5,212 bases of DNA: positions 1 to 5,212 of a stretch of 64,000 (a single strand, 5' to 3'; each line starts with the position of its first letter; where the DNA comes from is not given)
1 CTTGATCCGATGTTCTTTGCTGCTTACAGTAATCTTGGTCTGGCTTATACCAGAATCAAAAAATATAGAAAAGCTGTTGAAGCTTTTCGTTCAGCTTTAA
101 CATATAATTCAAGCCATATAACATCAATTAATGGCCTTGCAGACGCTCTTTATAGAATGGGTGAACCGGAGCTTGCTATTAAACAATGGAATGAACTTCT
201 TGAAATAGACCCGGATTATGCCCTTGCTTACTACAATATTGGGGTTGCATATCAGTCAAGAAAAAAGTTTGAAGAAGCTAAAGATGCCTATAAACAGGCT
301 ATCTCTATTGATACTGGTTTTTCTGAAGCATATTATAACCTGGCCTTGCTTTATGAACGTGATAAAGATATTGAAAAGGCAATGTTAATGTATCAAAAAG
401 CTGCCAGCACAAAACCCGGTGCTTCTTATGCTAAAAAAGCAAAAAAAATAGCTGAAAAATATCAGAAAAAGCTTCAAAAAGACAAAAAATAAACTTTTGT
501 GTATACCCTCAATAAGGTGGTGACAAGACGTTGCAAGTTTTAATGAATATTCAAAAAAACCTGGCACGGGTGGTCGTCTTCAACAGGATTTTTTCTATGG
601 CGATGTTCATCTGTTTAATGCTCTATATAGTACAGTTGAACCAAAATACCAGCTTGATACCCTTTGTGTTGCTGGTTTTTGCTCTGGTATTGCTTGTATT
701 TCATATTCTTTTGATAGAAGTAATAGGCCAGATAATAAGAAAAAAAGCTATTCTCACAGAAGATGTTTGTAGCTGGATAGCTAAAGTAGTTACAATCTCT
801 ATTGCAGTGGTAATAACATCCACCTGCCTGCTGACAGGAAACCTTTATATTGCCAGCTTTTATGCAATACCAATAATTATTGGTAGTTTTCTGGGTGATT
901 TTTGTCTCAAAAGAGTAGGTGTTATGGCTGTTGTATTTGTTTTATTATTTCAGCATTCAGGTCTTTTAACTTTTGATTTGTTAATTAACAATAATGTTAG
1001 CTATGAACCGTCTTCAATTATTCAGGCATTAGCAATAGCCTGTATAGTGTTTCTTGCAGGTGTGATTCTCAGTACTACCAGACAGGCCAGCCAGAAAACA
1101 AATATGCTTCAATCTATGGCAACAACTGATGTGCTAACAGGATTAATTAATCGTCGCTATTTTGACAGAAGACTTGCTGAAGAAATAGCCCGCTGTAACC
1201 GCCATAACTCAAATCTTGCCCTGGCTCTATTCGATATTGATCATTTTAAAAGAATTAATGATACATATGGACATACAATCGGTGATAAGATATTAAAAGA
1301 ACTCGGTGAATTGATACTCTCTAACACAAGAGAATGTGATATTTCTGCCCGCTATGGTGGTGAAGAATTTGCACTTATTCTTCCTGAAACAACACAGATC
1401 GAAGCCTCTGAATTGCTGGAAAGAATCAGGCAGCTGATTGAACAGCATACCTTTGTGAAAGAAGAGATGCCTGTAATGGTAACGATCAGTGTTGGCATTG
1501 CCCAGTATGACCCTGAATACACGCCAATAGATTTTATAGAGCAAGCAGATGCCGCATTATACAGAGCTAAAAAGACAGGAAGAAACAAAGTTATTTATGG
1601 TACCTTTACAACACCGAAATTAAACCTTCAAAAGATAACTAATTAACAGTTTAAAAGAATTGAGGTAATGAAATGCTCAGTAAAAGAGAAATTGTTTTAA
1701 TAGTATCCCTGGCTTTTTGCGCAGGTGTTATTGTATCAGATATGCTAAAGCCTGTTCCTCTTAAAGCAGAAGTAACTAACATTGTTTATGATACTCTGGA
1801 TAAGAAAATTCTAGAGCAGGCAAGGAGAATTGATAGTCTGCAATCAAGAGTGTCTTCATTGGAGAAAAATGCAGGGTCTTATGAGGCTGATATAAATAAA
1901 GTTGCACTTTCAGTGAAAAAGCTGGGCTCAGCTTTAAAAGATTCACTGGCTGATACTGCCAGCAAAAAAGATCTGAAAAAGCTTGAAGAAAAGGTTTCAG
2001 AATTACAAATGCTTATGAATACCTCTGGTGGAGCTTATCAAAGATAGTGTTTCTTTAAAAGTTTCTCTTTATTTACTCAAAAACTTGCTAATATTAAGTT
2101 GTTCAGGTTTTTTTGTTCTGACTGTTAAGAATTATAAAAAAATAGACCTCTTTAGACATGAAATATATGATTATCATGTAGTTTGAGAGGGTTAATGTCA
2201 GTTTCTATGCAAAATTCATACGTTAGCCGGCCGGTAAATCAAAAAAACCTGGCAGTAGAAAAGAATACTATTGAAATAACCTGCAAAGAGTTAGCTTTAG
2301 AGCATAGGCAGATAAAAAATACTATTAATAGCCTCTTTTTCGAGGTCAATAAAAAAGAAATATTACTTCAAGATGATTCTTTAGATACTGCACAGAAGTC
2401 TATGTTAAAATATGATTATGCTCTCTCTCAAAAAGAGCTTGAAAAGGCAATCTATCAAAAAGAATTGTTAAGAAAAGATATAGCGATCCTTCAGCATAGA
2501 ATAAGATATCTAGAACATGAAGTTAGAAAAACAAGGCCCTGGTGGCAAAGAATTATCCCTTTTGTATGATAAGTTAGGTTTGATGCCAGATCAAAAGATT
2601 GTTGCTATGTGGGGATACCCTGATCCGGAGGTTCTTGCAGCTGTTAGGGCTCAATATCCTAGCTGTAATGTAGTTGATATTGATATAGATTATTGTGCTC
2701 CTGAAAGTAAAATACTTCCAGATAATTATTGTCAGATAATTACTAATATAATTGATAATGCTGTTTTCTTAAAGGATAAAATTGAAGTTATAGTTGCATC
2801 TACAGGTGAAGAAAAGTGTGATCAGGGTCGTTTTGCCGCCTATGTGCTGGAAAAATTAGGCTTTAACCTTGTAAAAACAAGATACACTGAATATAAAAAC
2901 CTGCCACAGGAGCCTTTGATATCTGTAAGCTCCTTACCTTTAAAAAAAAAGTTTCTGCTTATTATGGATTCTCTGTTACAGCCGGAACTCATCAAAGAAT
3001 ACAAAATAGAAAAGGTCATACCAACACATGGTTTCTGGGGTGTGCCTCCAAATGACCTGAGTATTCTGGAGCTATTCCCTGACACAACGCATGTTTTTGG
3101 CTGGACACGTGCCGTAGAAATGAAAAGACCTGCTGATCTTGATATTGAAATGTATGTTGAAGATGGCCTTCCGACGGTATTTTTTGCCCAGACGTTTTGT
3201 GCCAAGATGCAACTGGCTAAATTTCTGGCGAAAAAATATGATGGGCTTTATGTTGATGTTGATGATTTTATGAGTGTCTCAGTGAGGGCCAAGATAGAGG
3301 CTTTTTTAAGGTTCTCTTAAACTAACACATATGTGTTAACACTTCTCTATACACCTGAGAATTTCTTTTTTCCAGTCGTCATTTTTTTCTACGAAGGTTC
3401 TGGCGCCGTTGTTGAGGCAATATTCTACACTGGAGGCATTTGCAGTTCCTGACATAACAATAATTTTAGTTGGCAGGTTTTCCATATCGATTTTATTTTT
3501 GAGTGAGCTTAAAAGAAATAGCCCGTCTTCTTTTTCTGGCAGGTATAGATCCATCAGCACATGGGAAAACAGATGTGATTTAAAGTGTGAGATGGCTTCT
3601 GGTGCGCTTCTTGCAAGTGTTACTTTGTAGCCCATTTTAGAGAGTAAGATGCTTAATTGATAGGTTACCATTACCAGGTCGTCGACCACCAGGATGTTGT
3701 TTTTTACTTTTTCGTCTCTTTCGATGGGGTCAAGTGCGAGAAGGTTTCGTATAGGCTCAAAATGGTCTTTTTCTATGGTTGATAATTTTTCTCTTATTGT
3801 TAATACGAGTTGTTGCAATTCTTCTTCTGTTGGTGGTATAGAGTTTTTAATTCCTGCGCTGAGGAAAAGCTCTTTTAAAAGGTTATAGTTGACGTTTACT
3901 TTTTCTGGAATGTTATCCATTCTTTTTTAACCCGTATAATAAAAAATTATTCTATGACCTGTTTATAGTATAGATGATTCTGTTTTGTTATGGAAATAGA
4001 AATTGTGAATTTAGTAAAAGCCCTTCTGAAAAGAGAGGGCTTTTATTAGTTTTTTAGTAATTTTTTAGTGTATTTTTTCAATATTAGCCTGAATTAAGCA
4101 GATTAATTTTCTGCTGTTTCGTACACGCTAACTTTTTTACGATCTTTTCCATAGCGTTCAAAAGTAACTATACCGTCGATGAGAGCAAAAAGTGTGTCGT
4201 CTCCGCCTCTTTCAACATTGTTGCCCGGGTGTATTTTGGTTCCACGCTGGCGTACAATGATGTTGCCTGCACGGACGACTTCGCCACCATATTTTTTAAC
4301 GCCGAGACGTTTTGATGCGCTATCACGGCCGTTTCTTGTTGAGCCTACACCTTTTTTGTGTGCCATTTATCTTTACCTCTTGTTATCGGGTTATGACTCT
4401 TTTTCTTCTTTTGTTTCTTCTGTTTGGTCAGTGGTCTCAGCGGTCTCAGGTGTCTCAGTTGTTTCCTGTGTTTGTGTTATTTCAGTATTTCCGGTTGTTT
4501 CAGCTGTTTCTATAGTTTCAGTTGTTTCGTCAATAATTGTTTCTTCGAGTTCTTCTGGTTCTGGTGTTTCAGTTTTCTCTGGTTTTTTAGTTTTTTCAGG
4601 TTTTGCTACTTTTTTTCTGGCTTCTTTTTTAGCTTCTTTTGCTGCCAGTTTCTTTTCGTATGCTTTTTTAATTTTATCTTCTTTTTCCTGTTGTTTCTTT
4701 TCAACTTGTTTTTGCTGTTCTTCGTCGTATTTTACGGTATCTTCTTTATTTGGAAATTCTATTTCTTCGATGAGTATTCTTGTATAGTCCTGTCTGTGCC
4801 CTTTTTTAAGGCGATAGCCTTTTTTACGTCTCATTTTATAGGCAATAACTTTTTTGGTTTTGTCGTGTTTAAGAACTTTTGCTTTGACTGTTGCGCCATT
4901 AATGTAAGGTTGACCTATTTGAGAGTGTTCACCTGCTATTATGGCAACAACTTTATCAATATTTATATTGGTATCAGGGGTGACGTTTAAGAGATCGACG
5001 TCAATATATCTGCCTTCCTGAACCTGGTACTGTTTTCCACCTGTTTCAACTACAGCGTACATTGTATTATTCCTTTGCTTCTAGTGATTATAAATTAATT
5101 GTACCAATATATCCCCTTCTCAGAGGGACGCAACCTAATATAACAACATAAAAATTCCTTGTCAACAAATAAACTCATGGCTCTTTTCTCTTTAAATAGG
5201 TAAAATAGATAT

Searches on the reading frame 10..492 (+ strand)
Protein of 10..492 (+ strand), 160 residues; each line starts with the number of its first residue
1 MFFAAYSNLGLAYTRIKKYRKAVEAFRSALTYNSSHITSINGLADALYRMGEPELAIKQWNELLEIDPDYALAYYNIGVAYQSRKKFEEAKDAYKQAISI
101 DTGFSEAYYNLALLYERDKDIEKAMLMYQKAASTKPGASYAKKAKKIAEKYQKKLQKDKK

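Call 19: search_protein_families(library=pfam, proteins=[window:10-492:+], max_evalue=0.001)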
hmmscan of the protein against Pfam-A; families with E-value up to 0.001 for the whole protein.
window:10-492:+ (160 aa): 16 families
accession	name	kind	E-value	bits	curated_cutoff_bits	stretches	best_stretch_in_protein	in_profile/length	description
PF00515.34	TPR_1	-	4.2e-31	105.9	27.8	4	71-101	1-31/34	Tetratricopeptide repeat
PF07719.23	TPR_2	-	9.2e-27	91.4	27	4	71-101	1-31/34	Tetratricopeptide repeat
PF13181.12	TPR_8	-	7e-22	76.1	25.7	3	73-101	3-31/34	Tetratricopeptide repeat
PF13414.12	TPR_11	-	3.7e-21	75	26.8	2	45-82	2-39/42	TPR repeat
PF13424.12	TPR_12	-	1.1e-18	67.6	30.1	1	39-101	5-75/77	Tetratricopeptide repeat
PF13431.12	TPR_17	-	4.7e-17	61.2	24.4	2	93-124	1-32/34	Tetratricopeptide repeat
PF14559.12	TPR_19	-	1e-14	55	25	2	84-144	4-64/68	Tetratricopeptide repeat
PF13432.12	TPR_16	-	5.3e-14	52.8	32.7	2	43-100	3-60/65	Tetratricopeptide repeat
PF13428.12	TPR_14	-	1.5e-13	50.4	23.5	1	43-76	7-40/44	Tetratricopeptide repeat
PF13374.12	TPR_10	-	2.6e-13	49.9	27.5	1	71-100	2-31/42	Tetratricopeptide repeat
PF13174.12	TPR_6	-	1e-12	48.2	26.3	0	73-99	2-28/33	Tetratricopeptide repeat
PF13176.12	TPR_7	-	2.7e-12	46.2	27.9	0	5-32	1-30/36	Tetratricopeptide repeat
PF23914.1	TPR_CcmH_CycH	-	0.00012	22.4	42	1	9-97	56-147/158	Cytochrome c-type biogenesis protein H TPR domain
PF12895.13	ANAPC3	-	0.00014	22.5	27.2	0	18-96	4-81/82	Anaphase-promoting complex, cyclosome, subunit 3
PF13371.12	TPR_9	-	0.00021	21.7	35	0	56-100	14-58/73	Tetratricopeptide repeat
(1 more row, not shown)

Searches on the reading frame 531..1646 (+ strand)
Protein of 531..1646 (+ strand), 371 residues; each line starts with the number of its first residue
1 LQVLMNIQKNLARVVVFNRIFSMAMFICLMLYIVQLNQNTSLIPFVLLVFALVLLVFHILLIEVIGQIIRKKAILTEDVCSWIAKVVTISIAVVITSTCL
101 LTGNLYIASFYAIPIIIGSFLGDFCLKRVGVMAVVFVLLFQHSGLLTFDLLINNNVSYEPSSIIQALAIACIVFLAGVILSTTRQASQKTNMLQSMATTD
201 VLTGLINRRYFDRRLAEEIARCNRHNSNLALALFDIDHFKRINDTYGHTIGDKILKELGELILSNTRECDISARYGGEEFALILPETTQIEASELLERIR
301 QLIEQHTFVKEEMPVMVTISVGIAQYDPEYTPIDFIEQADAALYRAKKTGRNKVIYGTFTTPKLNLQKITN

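Call 19: search_protein_families(library=pfam, proteins=[window:531-1646:+], max_evalue=0.001)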
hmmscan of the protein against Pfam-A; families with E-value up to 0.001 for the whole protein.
window:531-1646:+ (371 aa): 2 families
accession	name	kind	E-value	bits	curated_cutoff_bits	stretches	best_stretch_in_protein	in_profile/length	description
PF00990.26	GGDEF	-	5.3e-51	173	23.8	1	197-353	1-161/161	Diguanylate cyclase, GGDEF domain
PF22335.1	Cas10-Cmr2_palm2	-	0.00093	19.8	27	0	276-354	58-132/133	Cas10/Cmr2, second palm domain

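Call 70: find_encoding_contigs(protein=window:531-1646:+, flank=10000, max_places=2)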
Protein window:531-1646:+ (371 aa): 5 contigs read that carry it; 2 places shown.
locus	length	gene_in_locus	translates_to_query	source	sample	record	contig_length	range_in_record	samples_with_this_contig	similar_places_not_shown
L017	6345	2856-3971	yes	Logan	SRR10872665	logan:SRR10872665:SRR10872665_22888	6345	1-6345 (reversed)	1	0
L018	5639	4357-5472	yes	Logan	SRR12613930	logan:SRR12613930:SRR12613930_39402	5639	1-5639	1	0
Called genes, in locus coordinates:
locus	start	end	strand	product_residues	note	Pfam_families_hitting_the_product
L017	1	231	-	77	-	?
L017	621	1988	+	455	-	PF00375:SDF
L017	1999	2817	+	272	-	-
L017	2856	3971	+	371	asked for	PF00990:GGDEF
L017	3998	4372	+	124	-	-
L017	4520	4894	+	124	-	-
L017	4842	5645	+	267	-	-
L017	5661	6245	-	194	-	PF00072:Response_reg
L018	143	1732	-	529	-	PF00324:AA_permease, PF13520:AA_permease_2, PF13906:AA_permease_C (weak)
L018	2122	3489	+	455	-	PF00375:SDF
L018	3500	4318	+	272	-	-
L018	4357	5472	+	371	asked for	PF00990:GGDEF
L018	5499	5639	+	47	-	?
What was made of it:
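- Tried and rejected: Walking off the left window edge: no flagellar genes (call 70).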

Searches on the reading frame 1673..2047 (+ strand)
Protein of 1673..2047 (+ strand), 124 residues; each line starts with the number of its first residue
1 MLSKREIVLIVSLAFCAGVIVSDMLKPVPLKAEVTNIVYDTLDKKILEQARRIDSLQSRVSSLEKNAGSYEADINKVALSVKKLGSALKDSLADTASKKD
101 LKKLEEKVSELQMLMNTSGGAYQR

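Call 19: search_protein_families(library=pfam, proteins=[window:1673-2047:+], max_evalue=0.001)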
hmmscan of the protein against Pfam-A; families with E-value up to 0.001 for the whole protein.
window:1673-2047:+ (124 aa): 1 family
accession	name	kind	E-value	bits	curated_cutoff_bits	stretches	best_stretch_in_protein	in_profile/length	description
PF05667.16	CCDC22_CC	-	0.00023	20.9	39.2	1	38-111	199-272/477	CCDC22 protein coiled-coil region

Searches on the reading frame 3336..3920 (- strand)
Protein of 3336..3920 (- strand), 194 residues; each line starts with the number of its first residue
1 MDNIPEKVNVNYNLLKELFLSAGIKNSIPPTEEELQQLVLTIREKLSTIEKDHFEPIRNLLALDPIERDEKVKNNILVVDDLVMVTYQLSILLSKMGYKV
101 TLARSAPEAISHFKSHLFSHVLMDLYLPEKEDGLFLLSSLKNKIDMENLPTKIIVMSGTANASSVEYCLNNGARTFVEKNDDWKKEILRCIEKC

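Call 19: search_protein_families(library=pfam, proteins=[window:3336-3920:-], max_evalue=0.001)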
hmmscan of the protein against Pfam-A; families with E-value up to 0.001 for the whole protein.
window:3336-3920:- (194 aa): 1 family
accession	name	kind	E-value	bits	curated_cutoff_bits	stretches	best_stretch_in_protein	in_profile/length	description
PF00072.30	Response_reg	-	4.6e-15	56.2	30.2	1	76-180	1-100/111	Response regulator receiver domain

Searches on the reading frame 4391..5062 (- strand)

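Call 19: search_protein_families(library=pfam, proteins=[window:4391-5062:-], max_evalue=0.001)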
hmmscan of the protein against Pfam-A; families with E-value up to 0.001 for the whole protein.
window:4391-5062:- (223 aa): 1 family
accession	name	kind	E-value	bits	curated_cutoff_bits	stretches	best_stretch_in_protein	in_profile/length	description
PF00829.26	Ribosomal_L21p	-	4.3e-34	117.1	27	1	1-101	1-99/99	Ribosomal prokaryotic L21 protein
